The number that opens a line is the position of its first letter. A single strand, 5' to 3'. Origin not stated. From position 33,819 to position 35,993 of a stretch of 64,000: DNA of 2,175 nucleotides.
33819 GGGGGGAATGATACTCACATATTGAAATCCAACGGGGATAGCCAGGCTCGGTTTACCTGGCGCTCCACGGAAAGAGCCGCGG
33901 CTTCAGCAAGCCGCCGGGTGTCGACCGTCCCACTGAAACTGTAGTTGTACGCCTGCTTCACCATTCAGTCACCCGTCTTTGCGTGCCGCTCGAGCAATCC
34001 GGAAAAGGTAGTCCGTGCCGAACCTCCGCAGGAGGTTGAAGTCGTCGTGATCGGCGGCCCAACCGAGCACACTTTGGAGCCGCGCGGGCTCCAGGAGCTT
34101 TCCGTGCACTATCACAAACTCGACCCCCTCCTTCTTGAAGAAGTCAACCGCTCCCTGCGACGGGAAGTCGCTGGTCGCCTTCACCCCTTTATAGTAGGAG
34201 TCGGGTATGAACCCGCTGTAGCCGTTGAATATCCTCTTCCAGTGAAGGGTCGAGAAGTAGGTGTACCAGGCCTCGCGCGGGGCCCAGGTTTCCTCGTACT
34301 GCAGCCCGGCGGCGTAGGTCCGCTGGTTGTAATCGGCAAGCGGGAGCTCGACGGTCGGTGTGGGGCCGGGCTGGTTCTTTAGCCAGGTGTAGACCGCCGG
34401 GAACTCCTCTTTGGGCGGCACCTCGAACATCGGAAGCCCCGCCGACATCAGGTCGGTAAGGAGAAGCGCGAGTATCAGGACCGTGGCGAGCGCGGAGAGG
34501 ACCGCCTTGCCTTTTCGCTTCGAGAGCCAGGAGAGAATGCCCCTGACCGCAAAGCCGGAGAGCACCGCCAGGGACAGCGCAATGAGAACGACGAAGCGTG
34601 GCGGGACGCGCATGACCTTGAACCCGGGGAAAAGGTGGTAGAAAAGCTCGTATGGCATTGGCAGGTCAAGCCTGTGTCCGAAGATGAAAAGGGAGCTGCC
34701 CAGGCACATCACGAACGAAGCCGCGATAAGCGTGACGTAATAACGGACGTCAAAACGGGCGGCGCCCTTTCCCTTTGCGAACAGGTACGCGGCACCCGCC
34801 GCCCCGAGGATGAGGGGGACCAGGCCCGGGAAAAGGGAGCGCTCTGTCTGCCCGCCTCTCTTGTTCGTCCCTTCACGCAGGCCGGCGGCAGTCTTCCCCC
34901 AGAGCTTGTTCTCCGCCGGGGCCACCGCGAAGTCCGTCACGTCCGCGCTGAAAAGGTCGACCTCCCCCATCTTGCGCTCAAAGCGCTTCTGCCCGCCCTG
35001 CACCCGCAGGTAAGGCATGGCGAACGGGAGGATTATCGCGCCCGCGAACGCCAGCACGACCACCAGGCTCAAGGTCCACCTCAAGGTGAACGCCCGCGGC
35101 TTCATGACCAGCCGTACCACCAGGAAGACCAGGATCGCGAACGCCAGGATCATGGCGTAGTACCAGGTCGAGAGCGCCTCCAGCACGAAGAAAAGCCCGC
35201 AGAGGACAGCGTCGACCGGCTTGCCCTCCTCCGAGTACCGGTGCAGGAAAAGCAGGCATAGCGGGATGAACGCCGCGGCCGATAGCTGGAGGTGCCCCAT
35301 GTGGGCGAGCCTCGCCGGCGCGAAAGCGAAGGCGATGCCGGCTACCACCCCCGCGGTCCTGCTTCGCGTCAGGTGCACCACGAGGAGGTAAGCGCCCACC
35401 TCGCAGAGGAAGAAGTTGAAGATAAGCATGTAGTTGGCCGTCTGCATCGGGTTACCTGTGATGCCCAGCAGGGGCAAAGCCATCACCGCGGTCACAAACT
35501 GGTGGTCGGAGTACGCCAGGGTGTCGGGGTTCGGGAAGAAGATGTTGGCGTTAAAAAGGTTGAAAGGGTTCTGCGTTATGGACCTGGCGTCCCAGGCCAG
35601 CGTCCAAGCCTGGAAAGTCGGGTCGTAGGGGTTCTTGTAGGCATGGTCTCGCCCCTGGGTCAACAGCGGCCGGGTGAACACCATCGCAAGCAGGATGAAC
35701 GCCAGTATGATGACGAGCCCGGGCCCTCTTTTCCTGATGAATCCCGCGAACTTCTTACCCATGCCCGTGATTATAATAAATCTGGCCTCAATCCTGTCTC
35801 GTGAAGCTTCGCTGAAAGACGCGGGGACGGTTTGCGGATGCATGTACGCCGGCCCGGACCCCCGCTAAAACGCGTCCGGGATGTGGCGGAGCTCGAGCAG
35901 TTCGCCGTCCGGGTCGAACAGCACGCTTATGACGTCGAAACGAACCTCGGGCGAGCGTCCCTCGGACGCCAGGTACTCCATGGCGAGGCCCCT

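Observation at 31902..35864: Lineage-specific 4-kb block inserted between comM and yraN (lipoprotein, fabH-like remnant, GT-C-like membrane protein)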

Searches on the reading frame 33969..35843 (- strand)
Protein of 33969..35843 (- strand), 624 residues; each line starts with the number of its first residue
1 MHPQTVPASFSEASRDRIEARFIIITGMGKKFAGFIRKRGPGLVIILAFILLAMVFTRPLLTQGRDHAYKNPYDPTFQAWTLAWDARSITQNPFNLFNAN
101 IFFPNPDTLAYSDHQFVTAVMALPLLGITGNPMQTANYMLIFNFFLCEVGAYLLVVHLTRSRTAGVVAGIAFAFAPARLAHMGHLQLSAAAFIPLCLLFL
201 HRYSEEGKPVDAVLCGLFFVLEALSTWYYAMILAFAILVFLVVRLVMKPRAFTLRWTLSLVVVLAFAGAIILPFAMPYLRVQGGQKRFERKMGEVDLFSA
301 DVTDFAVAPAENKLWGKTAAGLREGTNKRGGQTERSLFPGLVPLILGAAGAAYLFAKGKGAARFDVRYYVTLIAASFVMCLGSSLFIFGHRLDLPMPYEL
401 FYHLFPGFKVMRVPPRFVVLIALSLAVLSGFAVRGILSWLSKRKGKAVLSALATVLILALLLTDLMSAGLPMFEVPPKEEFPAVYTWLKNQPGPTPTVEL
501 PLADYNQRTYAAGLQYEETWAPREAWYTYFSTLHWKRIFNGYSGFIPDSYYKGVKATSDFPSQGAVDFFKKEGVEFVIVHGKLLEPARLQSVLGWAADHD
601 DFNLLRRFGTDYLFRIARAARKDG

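Call 3: search_protein_families(library=pfam, proteins=[window:33969-35843:-], max_evalue=0.1)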
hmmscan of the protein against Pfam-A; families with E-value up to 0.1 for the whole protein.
window:33969-35843:- (624 aa): 2 families
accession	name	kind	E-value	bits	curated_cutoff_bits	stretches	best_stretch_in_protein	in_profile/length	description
PF10131.15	PTPS_related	-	1.6e-06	27.4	26.4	1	125-273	15-167/621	6-pyruvoyl-tetrahydropterin synthase related domain; membrane protein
PF14378.12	PAP2_3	-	0.0014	18.9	27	1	221-284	28-89/190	PAP2 superfamily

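Call 4: search_protein_families(library=ncbifam, proteins=[window:33969-35843:-], max_evalue=0.1)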
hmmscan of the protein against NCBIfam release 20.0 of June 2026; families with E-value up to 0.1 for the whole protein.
window:33969-35843:- (624 aa): 0 families

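Call 5: find_homologous_proteins(query=window:33969-35843:-)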
Query window:33969-35843:- (624 aa): 120 proteins with E <= 0.001 among 8000 candidates.
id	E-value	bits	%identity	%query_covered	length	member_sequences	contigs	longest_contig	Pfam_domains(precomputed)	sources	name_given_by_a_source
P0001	0.0e+0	1415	100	100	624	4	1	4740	PF10131.16,PF19830.5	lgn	-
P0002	0.0e+0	1233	90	96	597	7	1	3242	PF10131.16,PF19830.5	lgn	-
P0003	5.9e-295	998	75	94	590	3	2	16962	PF10131.16,PF19830.5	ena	-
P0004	3.5e-288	976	71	94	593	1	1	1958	PF10131.16,PF19830.5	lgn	-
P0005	5.4e-288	975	71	94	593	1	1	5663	PF10131.16,PF19830.5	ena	-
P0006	1.6e-285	967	71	94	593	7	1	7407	PF10131.16,PF19830.5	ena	-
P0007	1.9e-281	953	70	95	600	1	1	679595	PF19830.5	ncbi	-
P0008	4.3e-277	939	69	94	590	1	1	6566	PF10131.16,PF19830.5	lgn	-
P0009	1.0e-274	931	70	92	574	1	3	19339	PF19830.5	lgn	-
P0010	1.6e-274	930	70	92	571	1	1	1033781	PF10131.16,PF19830.5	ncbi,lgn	-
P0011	1.7e-273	927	68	95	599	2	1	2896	PF10131.16,PF19830.5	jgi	jgi:6-pyruvoyl-tetrahydropterin synthase related domain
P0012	2.1e-273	927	68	95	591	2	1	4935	PF10131.16,PF19830.5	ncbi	-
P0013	8.1e-272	922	68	93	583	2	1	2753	PF19830.5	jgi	jgi:hypothetical protein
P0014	3.8e-269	913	66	94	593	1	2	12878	PF10131.16,PF19830.5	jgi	jgi:hypothetical protein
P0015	1.0e-262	891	63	97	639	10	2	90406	-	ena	-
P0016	7.5e-252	856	64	92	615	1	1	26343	PF19830.5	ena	-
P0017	9.9e-252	855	63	93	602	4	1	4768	PF19830.5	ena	-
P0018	1.5e-251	855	63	93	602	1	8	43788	PF19830.5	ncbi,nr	ncbi:MAG: hypothetical protein KKB90_00650 [Actinobacteria bacterium]|nr:hypothetical protein [Actin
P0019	1.9e-251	854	64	92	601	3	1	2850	PF19830.5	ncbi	-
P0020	6.3e-251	852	63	93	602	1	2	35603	PF19830.5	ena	-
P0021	2.0e-250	851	63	92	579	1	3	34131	PF19830.5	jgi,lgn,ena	-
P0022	2.8e-249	847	64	90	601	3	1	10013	PF19830.5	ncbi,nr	ncbi:MAG: hypothetical protein L6427_01335 [Actinomycetia bacterium]|nr:hypothetical protein [Actino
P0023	2.2e-241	821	62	93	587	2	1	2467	PF19830.5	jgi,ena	-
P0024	3.9e-240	817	63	92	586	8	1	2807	PF19830.5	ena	-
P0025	1.1e-237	809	60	93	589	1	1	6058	PF19830.5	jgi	jgi:hypothetical protein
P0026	1.2e-237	809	61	93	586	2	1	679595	PF19830.5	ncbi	-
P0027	1.0e-236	806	60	93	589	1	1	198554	PF19830.5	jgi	jgi:hypothetical protein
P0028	3.3e-236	804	60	90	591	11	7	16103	PF19830.5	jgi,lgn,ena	jgi:hypothetical protein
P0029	5.2e-236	803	59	93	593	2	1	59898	PF10131.16,PF19830.5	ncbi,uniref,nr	ncbi:MAG: hypothetical protein CVT63_00665 [Candidatus Anoxymicrobium japonicum]|uniref:DUF6311 doma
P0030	3.9e-234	797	60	93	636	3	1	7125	PF19830.5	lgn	-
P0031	2.4e-233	794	61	90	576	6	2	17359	PF19830.5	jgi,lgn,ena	jgi:hypothetical protein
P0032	2.4e-232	791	58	97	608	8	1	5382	PF19830.5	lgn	-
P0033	5.8e-232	790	61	93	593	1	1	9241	PF19830.5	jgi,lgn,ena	jgi:hypothetical protein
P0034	1.7e-224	765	58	92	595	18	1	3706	PF19830.5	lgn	-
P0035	4.3e-224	764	59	92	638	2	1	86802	PF19830.5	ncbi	ncbi:MAG: hypothetical protein V1748_12205 [Actinomycetota bacterium]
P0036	9.1e-224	763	57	92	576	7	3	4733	PF10131.16,PF09586.17,PF19830.5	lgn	-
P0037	2.0e-221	755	57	92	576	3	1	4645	PF19830.5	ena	-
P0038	4.3e-221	754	57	90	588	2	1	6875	PF10131.16,PF19830.5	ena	-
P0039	2.0e-218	745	57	93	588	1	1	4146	PF19830.5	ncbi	-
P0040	1.1e-217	743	59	90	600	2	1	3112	PF19830.5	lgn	-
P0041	1.3e-217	742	57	94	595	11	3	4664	PF10131.16,PF19830.5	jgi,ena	jgi:hypothetical protein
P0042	4.3e-217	741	57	91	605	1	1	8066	PF10131.16,PF19830.5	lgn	-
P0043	1.9e-212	725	59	90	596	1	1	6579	PF10131.16,PF19830.5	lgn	-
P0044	3.8e-210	718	58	91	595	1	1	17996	PF10131.16,PF09586.17,PF19830.5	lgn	-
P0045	8.9e-210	717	54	94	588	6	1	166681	PF10131.16,PF19830.5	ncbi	-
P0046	6.4e-203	694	53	90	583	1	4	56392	PF10131.16,PF19830.5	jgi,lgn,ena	-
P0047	1.1e-201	690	55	92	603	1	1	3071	PF10131.16,PF19830.5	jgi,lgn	-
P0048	8.9e-201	687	52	92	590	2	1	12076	PF10131.16,PF19830.5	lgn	-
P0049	1.6e-199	683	51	94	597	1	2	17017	PF10131.16,PF19830.5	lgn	-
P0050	6.5e-198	677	52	92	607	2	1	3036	PF10131.16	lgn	-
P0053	3.0e-194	665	52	91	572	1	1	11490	PF19830.5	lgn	-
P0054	1.4e-190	653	50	92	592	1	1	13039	PF19830.5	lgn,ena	-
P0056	3.9e-187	642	51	93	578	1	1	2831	PF09586.17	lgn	-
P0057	4.2e-185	635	50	90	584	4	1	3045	PF10131.16,PF19830.5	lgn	-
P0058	1.4e-184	633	50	90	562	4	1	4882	PF19830.5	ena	-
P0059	5.8e-183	628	50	93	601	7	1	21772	PF10131.16,PF19830.5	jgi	jgi:hypothetical protein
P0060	5.2e-177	608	50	92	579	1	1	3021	PF19830.5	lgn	-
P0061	1.7e-176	607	48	93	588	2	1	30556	PF10131.16,PF19830.5,PF13231.13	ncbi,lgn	-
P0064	9.5e-171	588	47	92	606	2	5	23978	PF10131.16,PF19830.5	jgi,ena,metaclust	metaclust:\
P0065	5.7e-170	585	48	91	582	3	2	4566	PF19830.5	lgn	-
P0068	4.5e-146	506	43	92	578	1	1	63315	PF10131.16,PF19830.5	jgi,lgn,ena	-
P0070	3.3e-140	487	41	95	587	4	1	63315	PF10131.16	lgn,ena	-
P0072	8.7e-122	426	39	86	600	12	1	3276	PF19830.5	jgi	-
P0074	1.8e-81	293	35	88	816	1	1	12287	PF10131.16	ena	-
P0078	2.7e-51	193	30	93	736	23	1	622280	PF19830.5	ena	-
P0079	5.8e-51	192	31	88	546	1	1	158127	PF19830.5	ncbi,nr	ncbi:MAG: hypothetical protein K2Y23_00705 [Cyanobacteria bacterium]|nr:hypothetical protein [Cyanob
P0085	1.7e-46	177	30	87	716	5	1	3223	PF19830.5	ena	-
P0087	5.6e-44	169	31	86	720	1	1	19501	PF00754.32,PF19830.5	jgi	jgi:hypothetical protein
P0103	2.0e-27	114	30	63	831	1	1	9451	PF19830.5,PF13231.13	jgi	jgi:hypothetical protein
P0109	9.4e-21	92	30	63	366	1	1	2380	PF19830.5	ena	-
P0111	5.9e-18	83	29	42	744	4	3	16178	PF00754.32,PF19830.5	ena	-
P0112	1.2e-17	82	27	92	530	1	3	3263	PF19830.5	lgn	-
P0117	8.8e-16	76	26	86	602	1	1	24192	PF19830.5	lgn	-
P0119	1.4e-7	49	-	-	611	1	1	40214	PF19830.5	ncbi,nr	ncbi:MAG TPA: DUF2079 domain-containing protein [Micromonosporaceae bacterium]|nr:DUF2079 domain-con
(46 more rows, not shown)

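Call 7: find_encoding_contigs(protein=P0007, flank=8000, max_places=3)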
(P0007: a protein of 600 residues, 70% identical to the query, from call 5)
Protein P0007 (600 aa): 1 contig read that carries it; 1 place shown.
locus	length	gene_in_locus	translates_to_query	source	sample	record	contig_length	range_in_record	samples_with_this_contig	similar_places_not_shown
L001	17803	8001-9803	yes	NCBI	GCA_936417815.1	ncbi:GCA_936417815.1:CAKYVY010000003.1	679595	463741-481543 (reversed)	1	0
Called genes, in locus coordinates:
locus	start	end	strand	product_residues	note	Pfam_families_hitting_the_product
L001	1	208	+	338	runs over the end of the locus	-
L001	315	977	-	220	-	PF02589:LUD_dom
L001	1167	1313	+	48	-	PF18930:DUF5679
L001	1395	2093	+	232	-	PF01209:Ubie_methyltran, PF13489:Methyltransf_23, PF01135:PCMT, PF06325:PrmA, PF08241:Methyltransf_11, PF08242:Methyltransf_12, PF13649:Methyltransf_25, PF13847:Methyltransf_31, +2 more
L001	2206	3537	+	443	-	PF02881:SRP54_N, PF06414:Zeta_toxin (weak), PF13401:AAA_22, PF00448:SRP54, PF13671:AAA_33 (faint), PF02978:SRP_SPB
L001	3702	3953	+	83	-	PF00886:Ribosomal_S16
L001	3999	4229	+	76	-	PF13083:KH_KhpA-B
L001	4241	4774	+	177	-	PF01782:RimM, PF05239:PRC, PF24986:PRC_RimM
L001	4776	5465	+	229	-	PF01746:tRNA_m1G_MT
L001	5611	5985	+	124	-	PF01245:Ribosomal_L19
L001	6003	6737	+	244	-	PF10502:Peptidase_S26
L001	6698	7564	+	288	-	PF01351:RNase_HII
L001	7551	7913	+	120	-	PF02021:UPF0102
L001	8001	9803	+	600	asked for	PF19830:DUF6311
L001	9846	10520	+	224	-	PF20316:DUF6612 (weak)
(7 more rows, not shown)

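Call 8: find_encoding_contigs(protein=P0010, flank=8000, max_places=3)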
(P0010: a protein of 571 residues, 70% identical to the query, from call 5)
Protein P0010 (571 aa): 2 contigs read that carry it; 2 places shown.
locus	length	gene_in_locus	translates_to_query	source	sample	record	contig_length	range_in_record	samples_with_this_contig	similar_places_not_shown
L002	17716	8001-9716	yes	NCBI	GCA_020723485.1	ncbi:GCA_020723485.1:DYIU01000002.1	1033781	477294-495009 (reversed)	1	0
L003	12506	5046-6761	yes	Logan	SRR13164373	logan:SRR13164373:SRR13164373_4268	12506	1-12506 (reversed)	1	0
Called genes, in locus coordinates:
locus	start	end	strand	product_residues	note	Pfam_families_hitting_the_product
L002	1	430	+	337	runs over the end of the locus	-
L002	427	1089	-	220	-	PF02589:LUD_dom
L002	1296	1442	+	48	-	PF18930:DUF5679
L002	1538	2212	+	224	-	PF01209:Ubie_methyltran, PF01135:PCMT, PF02353:CMAS (weak), PF13489:Methyltransf_23, PF13847:Methyltransf_31, PF08241:Methyltransf_11, PF08242:Methyltransf_12, PF13649:Methyltransf_25, +2 more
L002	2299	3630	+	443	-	PF02881:SRP54_N, PF06414:Zeta_toxin, PF13401:AAA_22, PF00448:SRP54, PF13671:AAA_33 (weak), PF02978:SRP_SPB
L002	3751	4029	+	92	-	PF00886:Ribosomal_S16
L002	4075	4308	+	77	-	PF13083:KH_KhpA-B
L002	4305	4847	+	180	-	PF01782:RimM, PF05239:PRC, PF24986:PRC_RimM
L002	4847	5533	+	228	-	PF01746:tRNA_m1G_MT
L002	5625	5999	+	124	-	PF01245:Ribosomal_L19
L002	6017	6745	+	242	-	PF10502:Peptidase_S26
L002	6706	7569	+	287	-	PF01351:RNase_HII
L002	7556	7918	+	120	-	PF02021:UPF0102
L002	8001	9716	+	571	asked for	PF19830:DUF6311, PF10131:PTPS_related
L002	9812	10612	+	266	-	-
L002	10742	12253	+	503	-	PF13541:ChlI, PF00493:MCM (faint), PF01078:Mg_chelatase, PF07728:AAA_5, PF13335:Mg_chelatase_C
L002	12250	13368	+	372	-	PF02481:DNA_processg_A, PF18306:LDcluster4 (faint), PF17782:WHD_DprA (weak)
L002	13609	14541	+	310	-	PF02899:Phage_int_SAM_1, PF00589:Phage_integrase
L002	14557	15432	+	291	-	PF04542:Sigma70_r2, PF04539:Sigma70_r3, PF08281:Sigma70_r4_2, PF04545:Sigma70_r4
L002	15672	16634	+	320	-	PF00318:Ribosomal_S2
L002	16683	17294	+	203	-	PF25025:EF-Ts_N (weak), PF00889:EF_TS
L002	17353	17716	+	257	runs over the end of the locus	PF00696:AA_kinase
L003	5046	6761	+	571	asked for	PF19830:DUF6311, PF10131:PTPS_related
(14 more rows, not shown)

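Call 9: find_encoding_contigs(protein=P0001, flank=10000, max_places=4)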
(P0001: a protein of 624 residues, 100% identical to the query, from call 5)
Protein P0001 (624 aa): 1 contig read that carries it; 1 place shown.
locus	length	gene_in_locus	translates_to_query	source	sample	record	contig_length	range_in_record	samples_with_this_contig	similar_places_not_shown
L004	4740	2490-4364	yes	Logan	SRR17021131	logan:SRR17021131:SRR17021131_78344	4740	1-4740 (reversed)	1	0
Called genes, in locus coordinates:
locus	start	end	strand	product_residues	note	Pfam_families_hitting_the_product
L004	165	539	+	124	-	PF01245:Ribosomal_L19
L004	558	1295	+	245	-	PF10502:Peptidase_S26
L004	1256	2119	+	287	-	PF01351:RNase_HII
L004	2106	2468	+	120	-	PF02021:UPF0102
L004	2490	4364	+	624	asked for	PF19830:DUF6311, PF10131:PTPS_related (weak)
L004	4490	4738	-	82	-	?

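Call 10: find_encoding_contigs(protein=P0003, flank=10000, max_places=4)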
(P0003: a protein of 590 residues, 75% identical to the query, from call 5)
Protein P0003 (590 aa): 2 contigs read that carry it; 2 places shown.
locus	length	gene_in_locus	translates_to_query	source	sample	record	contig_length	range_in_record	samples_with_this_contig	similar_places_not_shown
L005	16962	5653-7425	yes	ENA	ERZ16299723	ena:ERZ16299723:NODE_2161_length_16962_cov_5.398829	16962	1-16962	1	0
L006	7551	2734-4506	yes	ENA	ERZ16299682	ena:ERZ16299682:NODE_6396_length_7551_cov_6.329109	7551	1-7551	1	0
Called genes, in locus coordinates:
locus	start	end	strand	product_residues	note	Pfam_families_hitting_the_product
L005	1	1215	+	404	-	?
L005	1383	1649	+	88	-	PF00886:Ribosomal_S16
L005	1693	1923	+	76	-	PF13083:KH_KhpA-B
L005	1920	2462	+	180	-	PF01782:RimM, PF05239:PRC, PF24986:PRC_RimM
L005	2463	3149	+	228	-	PF01746:tRNA_m1G_MT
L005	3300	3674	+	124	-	PF01245:Ribosomal_L19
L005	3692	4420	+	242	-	PF10502:Peptidase_S26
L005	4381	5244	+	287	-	PF01351:RNase_HII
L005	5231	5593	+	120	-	PF02021:UPF0102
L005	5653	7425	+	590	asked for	PF19830:DUF6311, PF10131:PTPS_related (weak)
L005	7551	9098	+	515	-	PF13541:ChlI, PF01078:Mg_chelatase, PF00493:MCM (faint), PF07728:AAA_5 (faint), PF13335:Mg_chelatase_C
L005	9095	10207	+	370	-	PF02481:DNA_processg_A, PF18306:LDcluster4 (weak), PF17782:WHD_DprA (weak)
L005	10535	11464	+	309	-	PF02899:Phage_int_SAM_1, PF00589:Phage_integrase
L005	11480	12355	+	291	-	PF04542:Sigma70_r2, PF04539:Sigma70_r3 (weak), PF08281:Sigma70_r4_2, PF04545:Sigma70_r4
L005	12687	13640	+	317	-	PF00318:Ribosomal_S2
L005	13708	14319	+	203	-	PF25025:EF-Ts_N (faint), PF00889:EF_TS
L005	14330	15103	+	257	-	PF00696:AA_kinase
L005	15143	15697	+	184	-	PF01765:RRF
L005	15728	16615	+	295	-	PF01148:CTP_transf_1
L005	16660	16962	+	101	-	?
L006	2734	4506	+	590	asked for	PF19830:DUF6311, PF10131:PTPS_related (weak)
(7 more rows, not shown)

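Call 11: find_encoding_contigs(protein=P0002, flank=10000, max_places=4)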
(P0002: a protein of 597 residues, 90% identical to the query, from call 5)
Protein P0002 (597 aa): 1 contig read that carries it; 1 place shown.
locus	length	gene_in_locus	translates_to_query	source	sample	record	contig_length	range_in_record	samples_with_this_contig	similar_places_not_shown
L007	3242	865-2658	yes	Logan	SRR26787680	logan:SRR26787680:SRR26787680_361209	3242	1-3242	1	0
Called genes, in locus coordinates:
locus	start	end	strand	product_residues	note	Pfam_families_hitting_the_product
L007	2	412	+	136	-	?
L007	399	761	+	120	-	PF02021:UPF0102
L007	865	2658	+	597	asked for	PF19830:DUF6311, PF10131:PTPS_related (weak)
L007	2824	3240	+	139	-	?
